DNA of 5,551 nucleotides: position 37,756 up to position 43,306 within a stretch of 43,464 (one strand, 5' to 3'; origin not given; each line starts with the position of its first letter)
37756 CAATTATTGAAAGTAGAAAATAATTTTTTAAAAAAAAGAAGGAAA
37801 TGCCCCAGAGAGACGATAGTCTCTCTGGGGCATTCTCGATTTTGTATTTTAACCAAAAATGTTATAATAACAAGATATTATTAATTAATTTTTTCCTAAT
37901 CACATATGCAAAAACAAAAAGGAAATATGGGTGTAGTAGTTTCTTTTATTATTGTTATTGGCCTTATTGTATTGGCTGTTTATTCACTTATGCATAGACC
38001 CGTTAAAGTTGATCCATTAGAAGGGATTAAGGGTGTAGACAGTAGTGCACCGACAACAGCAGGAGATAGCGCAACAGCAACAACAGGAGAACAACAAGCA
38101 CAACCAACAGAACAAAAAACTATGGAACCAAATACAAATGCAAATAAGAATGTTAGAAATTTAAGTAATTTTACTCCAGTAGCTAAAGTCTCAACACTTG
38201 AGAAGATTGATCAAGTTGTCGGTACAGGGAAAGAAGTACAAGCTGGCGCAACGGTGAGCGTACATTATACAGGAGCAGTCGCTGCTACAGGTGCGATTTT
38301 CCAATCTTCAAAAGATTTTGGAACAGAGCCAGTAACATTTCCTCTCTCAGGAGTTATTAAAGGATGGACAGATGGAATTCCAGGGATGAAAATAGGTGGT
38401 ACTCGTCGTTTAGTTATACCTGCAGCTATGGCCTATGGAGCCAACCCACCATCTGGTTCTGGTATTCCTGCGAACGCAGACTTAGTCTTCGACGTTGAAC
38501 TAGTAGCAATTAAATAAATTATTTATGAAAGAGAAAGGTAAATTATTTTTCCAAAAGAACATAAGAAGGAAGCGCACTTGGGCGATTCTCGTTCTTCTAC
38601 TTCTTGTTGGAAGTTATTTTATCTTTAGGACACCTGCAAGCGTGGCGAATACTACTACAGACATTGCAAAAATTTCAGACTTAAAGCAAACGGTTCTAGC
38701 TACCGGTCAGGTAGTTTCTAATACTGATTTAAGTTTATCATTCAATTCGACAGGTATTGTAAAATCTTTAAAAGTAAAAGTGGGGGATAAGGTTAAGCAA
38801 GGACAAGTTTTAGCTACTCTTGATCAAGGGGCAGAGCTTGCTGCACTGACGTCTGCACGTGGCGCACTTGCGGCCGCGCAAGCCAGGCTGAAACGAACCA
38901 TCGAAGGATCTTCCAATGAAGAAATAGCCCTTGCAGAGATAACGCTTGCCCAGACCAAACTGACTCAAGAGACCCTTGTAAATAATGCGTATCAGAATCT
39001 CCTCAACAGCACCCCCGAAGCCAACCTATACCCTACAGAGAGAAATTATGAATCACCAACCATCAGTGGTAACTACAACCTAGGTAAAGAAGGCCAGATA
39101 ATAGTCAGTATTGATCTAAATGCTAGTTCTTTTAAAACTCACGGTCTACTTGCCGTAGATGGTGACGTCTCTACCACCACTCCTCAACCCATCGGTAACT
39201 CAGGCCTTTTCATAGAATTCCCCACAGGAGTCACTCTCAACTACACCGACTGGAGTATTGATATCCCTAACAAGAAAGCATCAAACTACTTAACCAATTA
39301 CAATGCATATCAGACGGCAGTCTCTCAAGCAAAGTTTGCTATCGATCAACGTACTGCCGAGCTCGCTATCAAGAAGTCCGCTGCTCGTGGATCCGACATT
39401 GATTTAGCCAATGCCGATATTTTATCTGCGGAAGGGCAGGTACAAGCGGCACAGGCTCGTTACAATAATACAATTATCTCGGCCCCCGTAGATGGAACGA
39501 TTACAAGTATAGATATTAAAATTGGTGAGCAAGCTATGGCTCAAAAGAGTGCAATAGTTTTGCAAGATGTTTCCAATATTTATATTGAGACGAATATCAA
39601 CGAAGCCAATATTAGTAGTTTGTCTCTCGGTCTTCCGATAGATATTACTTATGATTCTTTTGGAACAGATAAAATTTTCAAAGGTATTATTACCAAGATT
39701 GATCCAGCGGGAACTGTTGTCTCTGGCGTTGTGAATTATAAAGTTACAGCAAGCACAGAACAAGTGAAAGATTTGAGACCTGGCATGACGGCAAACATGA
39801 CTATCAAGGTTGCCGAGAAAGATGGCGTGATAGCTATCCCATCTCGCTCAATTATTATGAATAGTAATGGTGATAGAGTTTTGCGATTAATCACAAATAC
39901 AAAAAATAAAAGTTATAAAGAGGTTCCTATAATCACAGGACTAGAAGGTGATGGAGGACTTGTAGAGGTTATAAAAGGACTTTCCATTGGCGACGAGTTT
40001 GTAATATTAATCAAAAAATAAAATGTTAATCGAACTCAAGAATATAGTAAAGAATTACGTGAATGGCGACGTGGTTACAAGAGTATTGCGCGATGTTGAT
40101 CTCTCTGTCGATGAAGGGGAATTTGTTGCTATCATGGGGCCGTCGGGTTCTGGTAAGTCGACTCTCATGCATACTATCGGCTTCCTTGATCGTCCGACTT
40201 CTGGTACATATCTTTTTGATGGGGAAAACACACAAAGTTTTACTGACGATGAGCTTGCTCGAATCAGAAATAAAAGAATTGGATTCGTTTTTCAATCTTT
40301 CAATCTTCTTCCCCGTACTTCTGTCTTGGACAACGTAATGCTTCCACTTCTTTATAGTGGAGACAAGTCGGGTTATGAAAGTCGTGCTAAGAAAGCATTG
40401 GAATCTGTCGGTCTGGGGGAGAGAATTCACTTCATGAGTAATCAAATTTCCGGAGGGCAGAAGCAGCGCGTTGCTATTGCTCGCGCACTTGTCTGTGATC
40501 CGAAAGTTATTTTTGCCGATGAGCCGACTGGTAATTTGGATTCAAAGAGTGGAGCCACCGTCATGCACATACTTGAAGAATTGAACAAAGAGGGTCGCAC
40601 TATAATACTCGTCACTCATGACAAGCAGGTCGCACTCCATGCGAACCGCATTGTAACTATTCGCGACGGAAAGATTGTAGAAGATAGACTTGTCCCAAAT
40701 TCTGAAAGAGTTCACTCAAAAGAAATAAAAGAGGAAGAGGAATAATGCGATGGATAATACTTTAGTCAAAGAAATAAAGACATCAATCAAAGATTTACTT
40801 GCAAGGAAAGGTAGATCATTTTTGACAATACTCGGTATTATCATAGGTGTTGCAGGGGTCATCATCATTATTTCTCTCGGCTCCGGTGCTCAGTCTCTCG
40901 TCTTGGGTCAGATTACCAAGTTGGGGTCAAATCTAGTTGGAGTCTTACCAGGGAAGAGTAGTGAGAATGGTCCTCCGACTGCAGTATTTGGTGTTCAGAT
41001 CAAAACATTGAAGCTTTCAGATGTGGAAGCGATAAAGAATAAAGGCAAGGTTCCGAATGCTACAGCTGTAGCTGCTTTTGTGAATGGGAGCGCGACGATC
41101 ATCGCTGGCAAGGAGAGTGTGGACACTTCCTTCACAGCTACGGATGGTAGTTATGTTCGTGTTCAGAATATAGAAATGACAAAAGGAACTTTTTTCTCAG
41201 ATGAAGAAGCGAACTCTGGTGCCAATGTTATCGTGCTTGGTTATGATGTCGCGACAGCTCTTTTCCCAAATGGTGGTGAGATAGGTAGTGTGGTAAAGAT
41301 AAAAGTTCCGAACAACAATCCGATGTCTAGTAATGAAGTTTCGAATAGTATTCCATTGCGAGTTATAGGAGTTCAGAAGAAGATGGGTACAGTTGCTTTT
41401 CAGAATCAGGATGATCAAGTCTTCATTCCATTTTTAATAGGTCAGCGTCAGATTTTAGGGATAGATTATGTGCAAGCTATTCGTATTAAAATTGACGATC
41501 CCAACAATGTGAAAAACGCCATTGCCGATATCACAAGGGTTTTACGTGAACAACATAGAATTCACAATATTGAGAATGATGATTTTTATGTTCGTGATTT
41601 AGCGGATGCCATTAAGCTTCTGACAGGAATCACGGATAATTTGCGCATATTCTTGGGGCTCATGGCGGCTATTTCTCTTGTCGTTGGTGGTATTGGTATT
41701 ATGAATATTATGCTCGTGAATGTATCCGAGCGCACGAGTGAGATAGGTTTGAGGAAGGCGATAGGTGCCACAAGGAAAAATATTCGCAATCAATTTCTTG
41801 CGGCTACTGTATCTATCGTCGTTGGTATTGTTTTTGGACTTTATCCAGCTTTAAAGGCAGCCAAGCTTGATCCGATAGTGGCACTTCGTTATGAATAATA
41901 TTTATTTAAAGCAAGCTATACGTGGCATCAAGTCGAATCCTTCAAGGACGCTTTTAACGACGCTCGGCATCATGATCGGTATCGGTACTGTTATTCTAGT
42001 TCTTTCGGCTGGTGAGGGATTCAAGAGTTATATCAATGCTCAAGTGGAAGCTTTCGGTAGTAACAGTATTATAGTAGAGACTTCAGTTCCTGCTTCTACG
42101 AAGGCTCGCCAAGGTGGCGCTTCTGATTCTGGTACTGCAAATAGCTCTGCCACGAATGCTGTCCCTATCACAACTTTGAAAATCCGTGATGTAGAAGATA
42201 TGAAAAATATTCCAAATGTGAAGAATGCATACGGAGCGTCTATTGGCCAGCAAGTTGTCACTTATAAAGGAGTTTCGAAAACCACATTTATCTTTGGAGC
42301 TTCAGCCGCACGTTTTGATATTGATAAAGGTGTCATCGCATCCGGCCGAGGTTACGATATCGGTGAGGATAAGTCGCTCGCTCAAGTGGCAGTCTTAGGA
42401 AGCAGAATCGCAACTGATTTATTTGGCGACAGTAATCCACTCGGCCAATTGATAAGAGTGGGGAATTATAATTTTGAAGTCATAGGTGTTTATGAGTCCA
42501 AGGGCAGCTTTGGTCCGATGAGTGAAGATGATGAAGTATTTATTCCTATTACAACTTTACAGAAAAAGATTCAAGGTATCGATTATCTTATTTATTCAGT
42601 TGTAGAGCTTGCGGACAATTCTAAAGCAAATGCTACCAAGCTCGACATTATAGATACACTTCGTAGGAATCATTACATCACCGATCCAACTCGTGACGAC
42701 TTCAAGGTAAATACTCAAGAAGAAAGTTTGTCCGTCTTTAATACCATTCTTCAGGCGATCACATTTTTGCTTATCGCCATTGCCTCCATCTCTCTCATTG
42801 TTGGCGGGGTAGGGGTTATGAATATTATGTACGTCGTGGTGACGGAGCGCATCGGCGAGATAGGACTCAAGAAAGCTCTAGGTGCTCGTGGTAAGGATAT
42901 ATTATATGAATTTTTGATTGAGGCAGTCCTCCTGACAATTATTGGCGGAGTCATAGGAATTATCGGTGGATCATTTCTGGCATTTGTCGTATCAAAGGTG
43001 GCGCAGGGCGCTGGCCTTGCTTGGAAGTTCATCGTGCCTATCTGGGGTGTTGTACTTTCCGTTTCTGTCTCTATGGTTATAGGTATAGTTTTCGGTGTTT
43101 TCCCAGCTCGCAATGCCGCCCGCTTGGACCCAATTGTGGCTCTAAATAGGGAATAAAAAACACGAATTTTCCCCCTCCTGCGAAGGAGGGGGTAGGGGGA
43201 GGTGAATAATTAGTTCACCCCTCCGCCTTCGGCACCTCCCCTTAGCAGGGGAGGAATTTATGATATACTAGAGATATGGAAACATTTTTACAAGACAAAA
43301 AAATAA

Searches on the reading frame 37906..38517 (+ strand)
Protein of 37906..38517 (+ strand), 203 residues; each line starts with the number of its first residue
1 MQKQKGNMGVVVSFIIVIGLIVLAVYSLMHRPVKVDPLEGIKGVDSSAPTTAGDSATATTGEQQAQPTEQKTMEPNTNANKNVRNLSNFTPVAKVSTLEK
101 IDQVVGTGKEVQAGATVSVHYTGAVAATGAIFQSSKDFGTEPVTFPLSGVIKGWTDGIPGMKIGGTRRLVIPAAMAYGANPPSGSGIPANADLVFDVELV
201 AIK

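Call 8: search_protein_families(library=pfam, proteins=[window:37906-38517:+], max_evalue=0.01)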
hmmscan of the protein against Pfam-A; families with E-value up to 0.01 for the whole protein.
window:37906-38517:+ (203 aa): 1 family
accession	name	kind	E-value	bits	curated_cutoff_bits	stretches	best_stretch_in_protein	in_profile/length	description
PF00254.34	FKBP_C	-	1.3e-25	89.9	21.1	1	109-200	2-94/94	FKBP-type peptidyl-prolyl cis-trans isomerase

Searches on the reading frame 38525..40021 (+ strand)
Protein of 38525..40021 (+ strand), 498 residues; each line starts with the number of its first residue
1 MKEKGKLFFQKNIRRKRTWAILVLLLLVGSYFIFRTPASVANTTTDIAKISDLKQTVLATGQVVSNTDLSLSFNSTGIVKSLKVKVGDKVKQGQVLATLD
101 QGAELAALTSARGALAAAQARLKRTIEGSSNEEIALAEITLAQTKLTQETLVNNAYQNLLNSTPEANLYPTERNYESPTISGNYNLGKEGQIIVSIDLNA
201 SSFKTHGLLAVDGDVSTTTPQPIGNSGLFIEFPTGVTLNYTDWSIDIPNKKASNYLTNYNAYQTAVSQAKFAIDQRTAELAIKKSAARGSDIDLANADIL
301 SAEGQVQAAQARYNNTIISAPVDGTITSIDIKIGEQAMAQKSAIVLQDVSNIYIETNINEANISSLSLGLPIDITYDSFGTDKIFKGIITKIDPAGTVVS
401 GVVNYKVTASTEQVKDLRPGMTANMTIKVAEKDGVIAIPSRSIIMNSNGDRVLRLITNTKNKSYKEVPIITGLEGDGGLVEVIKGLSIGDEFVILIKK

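Call 75: search_protein_families(library=pfam, proteins=[window:38525-40021:+], max_evalue=0.001)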
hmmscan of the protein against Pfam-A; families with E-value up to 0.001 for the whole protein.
window:38525-40021:+ (498 aa): 7 families
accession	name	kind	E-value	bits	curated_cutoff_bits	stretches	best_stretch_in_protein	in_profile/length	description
PF16576.10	HlyD_D23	-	3.9e-15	56.1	30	1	267-423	59-214/214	Barrel-sandwich domain of CusB or HlyD membrane-fusion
PF13437.12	HlyD_3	-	8.9e-13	49.3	22.2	1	318-420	2-106/106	HlyD family secretion protein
PF13533.13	Biotin_lipoyl_2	-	1.2e-09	38.2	29.8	1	77-100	9-32/32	Biotin-lipoyl like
PF12700.13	HlyD_2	-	6.2e-07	28.9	25.1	1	11-133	6-125/416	HlyD family secretion protein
PF00364.28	Biotin_lipoyl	-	1.8e-05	24.9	22.1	0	74-99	48-73/73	Biotin-requiring enzyme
PF05896.17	NQRA_N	-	6.1e-05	23.6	25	0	76-126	36-86/94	NqrA N-terminal barrel-sandwich hybrid domain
PF13567.11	DUF4131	-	0.00056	20.1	31.6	0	8-117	22-125/165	Domain of unknown function (DUF4131)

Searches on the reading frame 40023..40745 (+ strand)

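Call 75: search_protein_families(library=pfam, proteins=[window:40023-40745:+], max_evalue=0.001)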
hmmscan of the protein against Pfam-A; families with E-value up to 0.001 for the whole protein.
window:40023-40745:+ (240 aa): 5 families
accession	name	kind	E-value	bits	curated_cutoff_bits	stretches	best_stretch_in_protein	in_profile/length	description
PF00005.33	ABC_tran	-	5.5e-35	121.4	25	1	22-169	1-136/137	ABC transporter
PF02463.25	SMC_N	-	6.7e-09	35.9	40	1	32-214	24-212/220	RecF/RecN/SMC N terminal domain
PF13304.12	AAA_21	-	8.5e-08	33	27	0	34-75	1-46/304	AAA domain, putative AbiEii toxin, Type IV TA system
PF13555.12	AAA_29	-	0.00016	21.8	27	1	26-51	16-41/61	P-loop containing region of AAA domain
PF25199.1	nSTAND_NTPase5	-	0.00021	21.6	34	0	16-89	23-101/145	Novel STAND NTPase 5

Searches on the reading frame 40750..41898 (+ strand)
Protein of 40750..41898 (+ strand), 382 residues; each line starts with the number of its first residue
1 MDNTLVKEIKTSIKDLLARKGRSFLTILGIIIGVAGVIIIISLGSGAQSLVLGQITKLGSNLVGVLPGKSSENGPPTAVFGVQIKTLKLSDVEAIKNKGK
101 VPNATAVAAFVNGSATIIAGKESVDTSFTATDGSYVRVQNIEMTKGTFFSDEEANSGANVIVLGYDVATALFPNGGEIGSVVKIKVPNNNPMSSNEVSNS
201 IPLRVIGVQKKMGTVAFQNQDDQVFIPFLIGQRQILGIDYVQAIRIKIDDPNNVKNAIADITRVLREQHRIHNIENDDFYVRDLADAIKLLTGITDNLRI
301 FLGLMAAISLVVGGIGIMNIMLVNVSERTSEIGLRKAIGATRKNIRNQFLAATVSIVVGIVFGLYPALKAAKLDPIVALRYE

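Call 75: search_protein_families(library=pfam, proteins=[window:40750-41898:+], max_evalue=0.001)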
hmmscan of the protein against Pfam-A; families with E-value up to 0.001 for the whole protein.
window:40750-41898:+ (382 aa): 2 families
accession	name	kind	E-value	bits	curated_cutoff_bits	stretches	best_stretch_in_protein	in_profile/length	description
PF12704.14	MacB_PCD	-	1.1e-38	134.1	27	1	23-263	1-206/207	MacB-like periplasmic core domain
PF02687.27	FtsX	-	1.6e-09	38.3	25.5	1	304-364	2-63/120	FtsX-like permease C-terminal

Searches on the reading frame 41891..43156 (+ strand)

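Call 75: search_protein_families(library=pfam, proteins=[window:41891-43156:+], max_evalue=0.001)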
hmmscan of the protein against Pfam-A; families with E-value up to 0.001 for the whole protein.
window:41891-43156:+ (421 aa): 2 families
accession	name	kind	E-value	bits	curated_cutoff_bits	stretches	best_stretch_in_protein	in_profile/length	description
PF12704.14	MacB_PCD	-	2.7e-35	123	27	1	20-250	1-201/207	MacB-like periplasmic core domain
PF02687.27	FtsX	-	2.7e-16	60.2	25.5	1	296-414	2-120/120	FtsX-like permease C-terminal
